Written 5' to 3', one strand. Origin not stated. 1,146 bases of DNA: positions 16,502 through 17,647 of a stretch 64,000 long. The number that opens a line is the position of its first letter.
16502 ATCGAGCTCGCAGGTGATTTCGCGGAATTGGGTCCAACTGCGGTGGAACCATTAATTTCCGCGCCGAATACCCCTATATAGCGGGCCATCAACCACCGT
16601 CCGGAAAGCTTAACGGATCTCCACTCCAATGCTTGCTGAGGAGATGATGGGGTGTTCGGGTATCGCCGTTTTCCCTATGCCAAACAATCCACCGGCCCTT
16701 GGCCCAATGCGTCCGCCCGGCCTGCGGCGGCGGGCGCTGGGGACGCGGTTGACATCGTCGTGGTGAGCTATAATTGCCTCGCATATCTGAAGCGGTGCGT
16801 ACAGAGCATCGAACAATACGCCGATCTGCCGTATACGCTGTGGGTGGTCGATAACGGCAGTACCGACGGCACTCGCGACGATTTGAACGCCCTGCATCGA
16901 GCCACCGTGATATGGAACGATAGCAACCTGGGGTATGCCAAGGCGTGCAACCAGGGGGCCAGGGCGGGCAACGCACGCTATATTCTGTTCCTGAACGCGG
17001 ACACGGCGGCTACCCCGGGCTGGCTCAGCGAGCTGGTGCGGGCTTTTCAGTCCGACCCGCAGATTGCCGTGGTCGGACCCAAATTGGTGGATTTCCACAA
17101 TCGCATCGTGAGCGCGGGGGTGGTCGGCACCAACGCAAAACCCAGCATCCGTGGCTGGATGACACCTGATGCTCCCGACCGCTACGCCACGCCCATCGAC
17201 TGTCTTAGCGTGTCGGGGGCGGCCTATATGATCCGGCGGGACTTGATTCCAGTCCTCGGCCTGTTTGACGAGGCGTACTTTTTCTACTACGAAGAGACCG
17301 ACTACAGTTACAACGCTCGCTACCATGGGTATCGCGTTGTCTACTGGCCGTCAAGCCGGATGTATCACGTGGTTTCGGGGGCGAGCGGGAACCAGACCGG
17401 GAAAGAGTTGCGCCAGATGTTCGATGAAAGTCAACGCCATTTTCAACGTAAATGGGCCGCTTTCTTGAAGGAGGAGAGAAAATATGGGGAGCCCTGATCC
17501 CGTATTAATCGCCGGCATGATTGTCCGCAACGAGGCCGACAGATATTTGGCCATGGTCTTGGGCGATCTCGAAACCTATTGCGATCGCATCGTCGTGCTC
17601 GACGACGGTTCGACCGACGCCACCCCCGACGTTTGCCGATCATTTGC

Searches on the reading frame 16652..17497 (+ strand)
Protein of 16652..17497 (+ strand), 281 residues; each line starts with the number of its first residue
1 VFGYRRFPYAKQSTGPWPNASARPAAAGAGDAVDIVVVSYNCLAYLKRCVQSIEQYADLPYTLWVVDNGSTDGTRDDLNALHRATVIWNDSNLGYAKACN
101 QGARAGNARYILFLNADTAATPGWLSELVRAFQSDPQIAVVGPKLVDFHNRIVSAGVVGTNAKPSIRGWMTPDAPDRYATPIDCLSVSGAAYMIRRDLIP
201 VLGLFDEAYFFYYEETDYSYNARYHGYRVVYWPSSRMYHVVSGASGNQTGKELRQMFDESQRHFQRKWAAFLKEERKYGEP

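Call 24: search_protein_families(library=pfam, proteins=[window:16652-17497:+], max_evalue=0.01)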
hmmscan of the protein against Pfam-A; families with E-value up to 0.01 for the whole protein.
window:16652-17497:+ (281 aa): 6 families
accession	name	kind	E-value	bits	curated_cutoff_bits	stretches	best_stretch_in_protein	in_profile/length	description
PF00535.33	Glycos_transf_2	-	9e-28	97.7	23.3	1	35-143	2-114/168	Glycosyl transferase family 2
PF13641.12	Glyco_tranf_2_3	-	6.6e-16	59.5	27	1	33-257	3-221/230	Glycosyltransferase like family 2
PF13632.12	Glyco_trans_2_3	-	2.1e-09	37.9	27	1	110-249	1-129/198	Glycosyl transferase family group 2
PF13712.12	Glyco_tranf_2_5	-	2.1e-06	28.1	27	1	93-231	39-179/210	Glycosyltransferase like family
PF10111.15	Glyco_tranf_2_2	-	1.1e-05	25.5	27.3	1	45-209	14-185/276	Glycosyltransferase like family 2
PF13704.12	Glyco_tranf_2_4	-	7.1e-05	23.7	27.5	1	46-117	7-81/98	Glycosyl transferase family 2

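Call 55: list_cluster_members(proteins=[window:16652-17497:+, P0002])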
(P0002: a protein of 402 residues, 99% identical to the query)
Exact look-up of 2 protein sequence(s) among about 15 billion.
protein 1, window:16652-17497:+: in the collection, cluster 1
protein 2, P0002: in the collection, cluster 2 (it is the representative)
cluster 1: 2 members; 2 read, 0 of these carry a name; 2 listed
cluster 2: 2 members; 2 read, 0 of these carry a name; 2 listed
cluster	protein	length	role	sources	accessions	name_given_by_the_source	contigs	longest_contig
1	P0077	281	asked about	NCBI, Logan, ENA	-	-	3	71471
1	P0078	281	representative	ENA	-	-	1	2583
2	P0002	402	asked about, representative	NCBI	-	-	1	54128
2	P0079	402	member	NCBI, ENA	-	-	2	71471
